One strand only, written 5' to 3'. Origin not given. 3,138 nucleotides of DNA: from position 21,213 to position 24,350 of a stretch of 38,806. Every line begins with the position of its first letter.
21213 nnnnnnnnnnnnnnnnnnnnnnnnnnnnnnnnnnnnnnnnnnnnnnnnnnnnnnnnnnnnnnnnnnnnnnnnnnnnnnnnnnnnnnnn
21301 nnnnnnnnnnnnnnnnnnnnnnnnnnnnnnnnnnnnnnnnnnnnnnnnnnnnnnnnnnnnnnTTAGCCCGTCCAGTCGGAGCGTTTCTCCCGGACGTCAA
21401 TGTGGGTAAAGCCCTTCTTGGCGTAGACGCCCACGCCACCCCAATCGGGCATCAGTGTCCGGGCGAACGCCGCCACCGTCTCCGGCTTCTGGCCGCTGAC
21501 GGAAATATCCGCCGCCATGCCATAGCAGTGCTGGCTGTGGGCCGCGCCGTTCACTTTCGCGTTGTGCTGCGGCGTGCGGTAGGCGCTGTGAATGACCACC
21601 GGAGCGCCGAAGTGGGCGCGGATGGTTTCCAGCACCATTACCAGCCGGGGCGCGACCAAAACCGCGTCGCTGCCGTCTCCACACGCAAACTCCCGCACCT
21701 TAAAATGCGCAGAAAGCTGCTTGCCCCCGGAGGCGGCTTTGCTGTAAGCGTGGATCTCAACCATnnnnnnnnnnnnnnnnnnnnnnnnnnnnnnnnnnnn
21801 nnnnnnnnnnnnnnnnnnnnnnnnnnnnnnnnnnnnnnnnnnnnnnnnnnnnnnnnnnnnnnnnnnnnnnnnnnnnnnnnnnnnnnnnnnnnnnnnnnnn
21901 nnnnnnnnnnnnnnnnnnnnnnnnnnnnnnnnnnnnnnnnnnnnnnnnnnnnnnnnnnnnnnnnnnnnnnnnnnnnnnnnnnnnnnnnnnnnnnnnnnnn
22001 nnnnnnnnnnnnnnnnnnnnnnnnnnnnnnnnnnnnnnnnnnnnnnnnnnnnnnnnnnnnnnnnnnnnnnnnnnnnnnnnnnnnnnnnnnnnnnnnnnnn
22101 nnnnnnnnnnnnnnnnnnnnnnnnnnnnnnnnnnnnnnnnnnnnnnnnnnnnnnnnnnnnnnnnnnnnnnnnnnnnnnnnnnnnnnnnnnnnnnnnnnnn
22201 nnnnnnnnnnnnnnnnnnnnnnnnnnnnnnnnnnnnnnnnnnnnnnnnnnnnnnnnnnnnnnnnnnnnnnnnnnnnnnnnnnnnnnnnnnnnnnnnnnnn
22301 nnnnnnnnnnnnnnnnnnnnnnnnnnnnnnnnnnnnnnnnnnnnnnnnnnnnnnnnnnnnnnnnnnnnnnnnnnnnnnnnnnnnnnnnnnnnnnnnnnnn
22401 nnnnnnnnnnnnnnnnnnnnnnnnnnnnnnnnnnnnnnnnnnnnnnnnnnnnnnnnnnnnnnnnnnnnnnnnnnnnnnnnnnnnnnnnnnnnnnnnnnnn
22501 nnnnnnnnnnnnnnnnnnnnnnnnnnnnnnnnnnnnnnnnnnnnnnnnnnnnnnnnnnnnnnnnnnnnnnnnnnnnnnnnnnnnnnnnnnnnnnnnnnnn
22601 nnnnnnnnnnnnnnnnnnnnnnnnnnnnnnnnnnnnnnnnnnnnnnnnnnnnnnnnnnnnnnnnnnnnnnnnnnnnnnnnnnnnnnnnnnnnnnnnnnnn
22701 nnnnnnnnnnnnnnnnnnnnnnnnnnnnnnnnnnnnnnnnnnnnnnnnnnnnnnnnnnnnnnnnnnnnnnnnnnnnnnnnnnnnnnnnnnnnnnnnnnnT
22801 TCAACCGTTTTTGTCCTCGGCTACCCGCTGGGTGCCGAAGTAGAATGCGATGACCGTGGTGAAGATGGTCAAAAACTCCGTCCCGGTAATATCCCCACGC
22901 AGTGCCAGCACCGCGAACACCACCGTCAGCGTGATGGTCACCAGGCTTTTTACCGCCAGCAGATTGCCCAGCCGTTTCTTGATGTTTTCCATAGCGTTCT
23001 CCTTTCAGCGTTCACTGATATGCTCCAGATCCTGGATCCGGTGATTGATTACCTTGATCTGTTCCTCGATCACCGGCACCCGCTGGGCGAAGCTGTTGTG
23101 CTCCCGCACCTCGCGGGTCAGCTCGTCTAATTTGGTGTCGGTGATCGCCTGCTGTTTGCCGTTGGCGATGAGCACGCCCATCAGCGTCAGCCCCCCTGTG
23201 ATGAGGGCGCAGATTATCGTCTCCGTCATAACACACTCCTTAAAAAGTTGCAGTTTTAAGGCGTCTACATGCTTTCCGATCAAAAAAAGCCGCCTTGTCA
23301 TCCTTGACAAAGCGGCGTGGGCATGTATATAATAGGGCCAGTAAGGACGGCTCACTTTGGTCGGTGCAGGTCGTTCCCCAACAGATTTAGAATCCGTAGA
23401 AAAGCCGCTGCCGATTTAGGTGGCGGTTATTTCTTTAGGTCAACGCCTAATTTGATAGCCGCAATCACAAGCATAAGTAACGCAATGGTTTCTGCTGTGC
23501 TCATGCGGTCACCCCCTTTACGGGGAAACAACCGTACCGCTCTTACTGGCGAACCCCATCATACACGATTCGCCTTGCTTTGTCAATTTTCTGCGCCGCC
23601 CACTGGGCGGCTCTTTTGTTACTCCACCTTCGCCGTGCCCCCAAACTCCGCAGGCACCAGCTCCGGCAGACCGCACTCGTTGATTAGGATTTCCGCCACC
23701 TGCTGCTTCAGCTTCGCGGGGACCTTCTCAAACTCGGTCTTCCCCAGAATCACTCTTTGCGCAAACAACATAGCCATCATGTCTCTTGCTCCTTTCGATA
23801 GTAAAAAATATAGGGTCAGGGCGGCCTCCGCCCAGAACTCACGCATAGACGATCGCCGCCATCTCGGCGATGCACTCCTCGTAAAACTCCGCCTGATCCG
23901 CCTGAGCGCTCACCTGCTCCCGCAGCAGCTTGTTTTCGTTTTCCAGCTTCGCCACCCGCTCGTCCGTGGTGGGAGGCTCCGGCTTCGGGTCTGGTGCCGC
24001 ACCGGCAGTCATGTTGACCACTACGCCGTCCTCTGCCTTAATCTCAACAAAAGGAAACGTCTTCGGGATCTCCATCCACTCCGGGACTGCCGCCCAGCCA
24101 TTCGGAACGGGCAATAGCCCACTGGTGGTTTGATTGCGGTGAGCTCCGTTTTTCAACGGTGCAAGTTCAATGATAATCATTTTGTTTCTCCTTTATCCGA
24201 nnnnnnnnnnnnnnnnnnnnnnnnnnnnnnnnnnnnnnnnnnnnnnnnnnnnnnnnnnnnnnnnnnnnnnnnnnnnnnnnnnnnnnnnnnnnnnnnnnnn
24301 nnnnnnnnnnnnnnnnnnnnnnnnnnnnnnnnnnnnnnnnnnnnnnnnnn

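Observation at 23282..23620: Type I toxin-antitoxin-like module: a 25-aa hydrophobic peptide mRNA overlapped by an antisense RNA, both with near-consensus promoters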

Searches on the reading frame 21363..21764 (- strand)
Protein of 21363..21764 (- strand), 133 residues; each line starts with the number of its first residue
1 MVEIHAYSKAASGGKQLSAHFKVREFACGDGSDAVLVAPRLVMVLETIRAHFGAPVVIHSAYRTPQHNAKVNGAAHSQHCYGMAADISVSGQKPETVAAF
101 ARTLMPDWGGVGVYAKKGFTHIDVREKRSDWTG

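Call 7: search_protein_families(library=pfam, proteins=[window:21363-21764:-], max_evalue=10)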
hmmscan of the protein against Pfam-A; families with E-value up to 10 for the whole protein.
window:21363-21764:- (133 aa): 4 families
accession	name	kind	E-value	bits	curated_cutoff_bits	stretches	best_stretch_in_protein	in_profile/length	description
PF08291.16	Peptidase_M15_3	-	1.4e-25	90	23.2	1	20-123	2-108/108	Peptidase M15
PF05951.18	Peptidase_M15_2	-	8.3e-10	39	27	1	39-128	55-151/153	Bacterial protein of unknown function (DUF882)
PF13539.11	Peptidase_M15_4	-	0.031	15.3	25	1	74-94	4-23/70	D-alanyl-D-alanine carboxypeptidase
PF18979.5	DUF5715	-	0.27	11.4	26.8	1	57-88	82-118/171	Family of unknown function (DUF5715)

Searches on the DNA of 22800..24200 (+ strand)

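Call 5: search_rna_families(source=window, start=23000, end=23900, threshold=evalue, max_evalue=10, show_alignments=3)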
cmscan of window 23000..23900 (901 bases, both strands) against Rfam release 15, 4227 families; matches with E-value up to 10: 1.
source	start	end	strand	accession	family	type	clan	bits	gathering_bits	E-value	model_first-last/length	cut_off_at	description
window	23193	23263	+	RF00097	snoR71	Gene; snRNA; snoRNA; CD-box;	-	14.6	40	8.5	1-107/107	no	Plant small nucleolar RNA R71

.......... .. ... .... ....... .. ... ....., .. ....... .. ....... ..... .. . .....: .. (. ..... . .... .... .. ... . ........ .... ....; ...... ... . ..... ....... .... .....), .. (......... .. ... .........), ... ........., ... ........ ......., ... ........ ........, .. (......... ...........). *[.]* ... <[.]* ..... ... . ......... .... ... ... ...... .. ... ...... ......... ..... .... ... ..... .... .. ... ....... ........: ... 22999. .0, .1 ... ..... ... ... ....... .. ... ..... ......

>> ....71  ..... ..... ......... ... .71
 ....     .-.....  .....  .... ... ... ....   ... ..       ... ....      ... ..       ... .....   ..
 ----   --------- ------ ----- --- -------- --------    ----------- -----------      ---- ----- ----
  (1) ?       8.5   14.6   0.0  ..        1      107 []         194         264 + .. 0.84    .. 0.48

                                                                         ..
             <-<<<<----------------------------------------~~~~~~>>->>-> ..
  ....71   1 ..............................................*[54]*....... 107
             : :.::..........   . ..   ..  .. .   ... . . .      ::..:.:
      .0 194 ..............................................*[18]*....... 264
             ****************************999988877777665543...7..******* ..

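Call 8: search_dna_similar(query=window:22800-24200:+, collection=phages, mode=distant)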
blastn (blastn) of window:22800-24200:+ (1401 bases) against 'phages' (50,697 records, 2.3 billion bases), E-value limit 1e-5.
Records with a match: 11; places in all: 11; records where one place covers at least 80% of the query: 0.
Best place of each record, by identity: 80-90% 1; 60-80% 10.
By first word of the organism name: Bacteriophage 10; Faecalibacterium 1.
By host as written in the record: - 10; Faecalibacterium sp. HTF-238 1.
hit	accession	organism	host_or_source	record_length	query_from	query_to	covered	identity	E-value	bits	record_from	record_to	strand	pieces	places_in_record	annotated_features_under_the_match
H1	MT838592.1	Bacteriophage sp.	human fecal samples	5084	224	428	15%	74.6%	2e-29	136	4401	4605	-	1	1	record has no annotation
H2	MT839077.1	Bacteriophage sp.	human fecal samples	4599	224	418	14%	76.4%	5e-32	145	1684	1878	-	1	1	record has no annotation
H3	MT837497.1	Bacteriophage sp.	human fecal samples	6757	222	410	13%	76.8%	7e-30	138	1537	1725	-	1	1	record has no annotation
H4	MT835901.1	Bacteriophage sp.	human fecal samples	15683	198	380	13%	70.5%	1e-13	85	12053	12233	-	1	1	record has no annotation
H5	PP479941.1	Faecalibacterium phage Aster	Faecalibacterium sp. HTF-238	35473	252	405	11%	78.1%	2e-24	120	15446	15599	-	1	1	hypothetical protein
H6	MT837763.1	Bacteriophage sp.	human fecal samples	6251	236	390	11%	75.6%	1e-19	104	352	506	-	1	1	record has no annotation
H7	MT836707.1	Bacteriophage sp.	human fecal samples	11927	225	355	9%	83.2%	7e-30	138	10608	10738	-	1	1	record has no annotation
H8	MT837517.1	Bacteriophage sp.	human fecal samples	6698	29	167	10%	78.4%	2e-23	116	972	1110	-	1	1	record has no annotation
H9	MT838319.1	Bacteriophage sp.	human fecal samples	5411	224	359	10%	78.7%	8e-23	115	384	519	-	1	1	record has no annotation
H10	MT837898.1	Bacteriophage sp.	human fecal samples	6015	237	372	10%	77.9%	1e-21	111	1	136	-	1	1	record has no annotation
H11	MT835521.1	Bacteriophage sp.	human fecal samples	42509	239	325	6%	79.3%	2e-11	77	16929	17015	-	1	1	record has no annotation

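Call 68: search_dna_similar(query=window:23270-23640:-, collection=plasmids, mode=distant, max_rows=15)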
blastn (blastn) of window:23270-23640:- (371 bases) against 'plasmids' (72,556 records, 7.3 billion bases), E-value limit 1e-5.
No match.

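Call 69: search_dna_similar(query=window:23270-23640:-, collection=phages, mode=distant, max_evalue=0.01, max_rows=15)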
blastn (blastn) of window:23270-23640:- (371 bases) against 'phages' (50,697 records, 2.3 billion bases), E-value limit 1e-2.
No match.

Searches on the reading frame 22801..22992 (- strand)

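Call 7: search_protein_families(library=pfam, proteins=[window:22801-22992:-], max_evalue=10)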
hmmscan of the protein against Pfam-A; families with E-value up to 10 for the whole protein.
window:22801-22992:- (63 aa): 0 families

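Call 10: search_protein_families(library=phrogs, proteins=[window:22801-22992:-], max_evalue=1)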
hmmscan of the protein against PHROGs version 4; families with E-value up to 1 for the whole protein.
window:22801-22992:- (63 aa): 5 families
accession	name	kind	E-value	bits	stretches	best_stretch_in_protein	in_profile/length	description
phrog_13256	-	unknown function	5.8e-20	71.9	1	7-58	3-54/62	-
phrog_34399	-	unknown function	1.3e-12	48.5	1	13-56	10-52/57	-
phrog_251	-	moron, auxiliary metabolic gene and host takeover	0.023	15.7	1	17-50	11-44/50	MokW-like host killing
phrog_9990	-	unknown function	0.13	13.2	1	44-62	49-67/72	-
phrog_9646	-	unknown function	0.14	13.1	1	27-58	89-120/130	-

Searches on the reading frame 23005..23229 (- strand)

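Call 7: search_protein_families(library=pfam, proteins=[window:23005-23229:-], max_evalue=10)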
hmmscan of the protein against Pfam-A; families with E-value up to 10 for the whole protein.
window:23005-23229:- (74 aa): 0 families

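Call 10: search_protein_families(library=phrogs, proteins=[window:23005-23229:-], max_evalue=1)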
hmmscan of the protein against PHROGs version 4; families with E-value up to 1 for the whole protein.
window:23005-23229:- (74 aa): 6 families
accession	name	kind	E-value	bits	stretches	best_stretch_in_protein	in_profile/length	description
phrog_1863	-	unknown function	9.7e-12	45.7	1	5-71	3-94/97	-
phrog_26636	-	unknown function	0.033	14.6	1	4-71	7-74/272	-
phrog_26892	-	unknown function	0.075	14.1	1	23-48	25-50/67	-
phrog_19043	-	unknown function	0.09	14.2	1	17-71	20-74/99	-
phrog_19832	-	unknown function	0.1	13.7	1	4-71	23-86/205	-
phrog_4827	-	unknown function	0.19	13.3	1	33-62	66-93/96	-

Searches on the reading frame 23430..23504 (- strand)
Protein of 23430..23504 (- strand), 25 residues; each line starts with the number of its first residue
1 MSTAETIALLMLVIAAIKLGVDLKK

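Call 7: search_protein_families(library=pfam, proteins=[window:23430-23504:-], max_evalue=10)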
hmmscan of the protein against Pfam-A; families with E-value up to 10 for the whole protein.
seq(25 aa): 0 families

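Call 10: search_protein_families(library=phrogs, proteins=[window:23430-23504:-], max_evalue=1)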
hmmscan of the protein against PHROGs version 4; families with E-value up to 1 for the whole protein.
seq(25 aa): 0 families

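Call 28: search_protein_families(library=ncbifam, proteins=[window:23430-23504:-], max_evalue=10)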
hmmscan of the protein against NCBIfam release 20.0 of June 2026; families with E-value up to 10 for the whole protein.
seq(25 aa): 0 families

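Call 62: list_cluster_members(proteins=[window:23430-23504:-, window:23430-23531:-, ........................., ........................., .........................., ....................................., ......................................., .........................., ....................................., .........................])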
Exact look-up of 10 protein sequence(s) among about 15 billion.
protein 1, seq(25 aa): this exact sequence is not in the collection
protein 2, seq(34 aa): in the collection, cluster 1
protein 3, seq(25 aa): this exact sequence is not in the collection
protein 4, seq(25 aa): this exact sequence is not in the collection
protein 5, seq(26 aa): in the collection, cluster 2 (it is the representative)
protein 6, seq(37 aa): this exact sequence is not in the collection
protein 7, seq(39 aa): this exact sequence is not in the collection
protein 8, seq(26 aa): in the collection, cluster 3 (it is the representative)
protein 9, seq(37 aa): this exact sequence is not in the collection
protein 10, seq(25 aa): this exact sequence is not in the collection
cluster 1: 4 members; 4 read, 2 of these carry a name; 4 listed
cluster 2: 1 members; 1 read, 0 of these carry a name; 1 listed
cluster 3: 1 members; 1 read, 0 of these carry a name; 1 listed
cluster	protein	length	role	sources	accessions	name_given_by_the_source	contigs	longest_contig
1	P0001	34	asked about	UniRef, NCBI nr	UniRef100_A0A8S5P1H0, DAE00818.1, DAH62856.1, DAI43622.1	Uncharacterized protein n=1 Tax=Siphoviridae sp. ctEqU3 TaxID=2825399 ... | MAG TPA: hypothetical protein [Siphoviridae sp. ctEqU3]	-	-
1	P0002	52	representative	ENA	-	-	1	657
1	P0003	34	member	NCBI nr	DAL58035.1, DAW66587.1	MAG TPA_asm: hypothetical protein [Caudoviricetes sp.]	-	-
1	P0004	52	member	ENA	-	-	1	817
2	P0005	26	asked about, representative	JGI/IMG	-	-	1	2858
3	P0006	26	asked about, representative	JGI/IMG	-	-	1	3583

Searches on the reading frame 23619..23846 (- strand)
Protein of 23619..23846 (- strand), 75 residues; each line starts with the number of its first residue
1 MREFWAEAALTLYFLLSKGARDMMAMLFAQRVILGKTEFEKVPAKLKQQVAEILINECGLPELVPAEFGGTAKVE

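Call 7: search_protein_families(library=pfam, proteins=[window:23619-23846:-], max_evalue=10)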
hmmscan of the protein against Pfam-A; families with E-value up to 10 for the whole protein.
window:23619-23846:- (75 aa): 1 family
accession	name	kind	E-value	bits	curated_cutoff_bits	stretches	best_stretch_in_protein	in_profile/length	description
PF23792.1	CD1375-like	-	3.1e-06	27.5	27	1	23-55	1-33/48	CD1375-like protein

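Call 10: search_protein_families(library=phrogs, proteins=[window:23619-23846:-], max_evalue=1)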
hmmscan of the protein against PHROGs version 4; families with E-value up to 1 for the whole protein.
window:23619-23846:- (75 aa): 3 families
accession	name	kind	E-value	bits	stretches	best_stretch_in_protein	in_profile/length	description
phrog_1382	-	unknown function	6.4e-12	45.9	1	20-55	2-37/48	-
phrog_1567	-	unknown function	5.6e-08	33.7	1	15-54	7-46/64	-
phrog_26033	-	unknown function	0.25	12.3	1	31-63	48-79/104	-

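Call 54: find_related_loci(query=window:23619-23846:-, collection=viral_contigs, flank=2500)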
Query window:23619-23846:- (75 aa) in viral_contigs; peptide patterns used: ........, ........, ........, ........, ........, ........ (x = any residue, [..] = any of these).
135 stretches matched a pattern; 124 encode a relative of the query (tblastn E <= 1e-3); the best 80 are kept; 80 distinct loci.
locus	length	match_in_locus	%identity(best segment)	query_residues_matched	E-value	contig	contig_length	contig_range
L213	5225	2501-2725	99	1-75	4e-46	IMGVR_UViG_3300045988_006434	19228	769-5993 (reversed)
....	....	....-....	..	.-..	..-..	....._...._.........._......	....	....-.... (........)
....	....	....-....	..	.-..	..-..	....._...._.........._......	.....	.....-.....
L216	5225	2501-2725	97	1-75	2e-45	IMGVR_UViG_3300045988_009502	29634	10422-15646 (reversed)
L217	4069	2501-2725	96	1-75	3e-45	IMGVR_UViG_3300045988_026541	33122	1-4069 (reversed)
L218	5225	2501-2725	96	1-75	7e-45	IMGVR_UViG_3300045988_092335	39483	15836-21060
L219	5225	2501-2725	96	1-75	5e-45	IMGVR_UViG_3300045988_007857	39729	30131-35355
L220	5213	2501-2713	99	1-71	2e-44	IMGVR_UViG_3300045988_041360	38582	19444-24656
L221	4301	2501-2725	96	1-75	1e-44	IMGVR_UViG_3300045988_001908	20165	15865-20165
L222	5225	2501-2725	93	1-75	3e-44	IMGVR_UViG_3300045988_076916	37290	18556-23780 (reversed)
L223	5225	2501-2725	95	1-75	3e-44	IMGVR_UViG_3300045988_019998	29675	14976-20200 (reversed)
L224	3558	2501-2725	95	1-75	3e-44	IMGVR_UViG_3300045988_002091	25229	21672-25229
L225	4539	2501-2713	97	1-71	4e-44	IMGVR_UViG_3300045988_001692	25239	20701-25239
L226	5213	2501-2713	97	1-71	2e-43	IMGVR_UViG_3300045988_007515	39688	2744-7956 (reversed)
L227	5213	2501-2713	97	1-71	5e-43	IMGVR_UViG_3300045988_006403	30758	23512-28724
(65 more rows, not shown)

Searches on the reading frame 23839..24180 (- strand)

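Call 7: search_protein_families(library=pfam, proteins=[window:23839-24180:-], max_evalue=10)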
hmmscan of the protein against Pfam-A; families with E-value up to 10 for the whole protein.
window:23839-24180:- (113 aa): 5 families
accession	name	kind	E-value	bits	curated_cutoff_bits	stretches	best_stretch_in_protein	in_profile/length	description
PF15799.10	CCD48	-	0.024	13.5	30.4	1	63-91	170-198/578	Coiled-coil domain-containing protein 48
PF25450.1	Rab11-FIP3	-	0.051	14.3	31.9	1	73-107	60-94/125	Rab11-FIP3-like domain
PF22429.2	HutF_N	-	0.089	13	25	1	50-68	24-42/45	Formimidoylglutamate deiminase HutF, N-terminal domain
PF07716.20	bZIP_2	-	0.091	13.3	22.3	1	73-92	31-50/54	Basic region leucine zipper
PF01166.23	TSC22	-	0.17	12.5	30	1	74-92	28-46/57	TSC-22/dip/bun family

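Call 10: search_protein_families(library=phrogs, proteins=[window:23839-24180:-], max_evalue=1)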
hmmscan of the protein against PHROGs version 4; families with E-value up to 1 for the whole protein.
window:23839-24180:- (113 aa): 3 families
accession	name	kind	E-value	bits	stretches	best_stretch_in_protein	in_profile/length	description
phrog_22773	-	unknown function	9.9e-06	26.8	1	1-79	1-86/106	-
phrog_1711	-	head and packaging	0.045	13.8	1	66-111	315-360/417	terminase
phrog_27773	-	unknown function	0.096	14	1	73-99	33-59/85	-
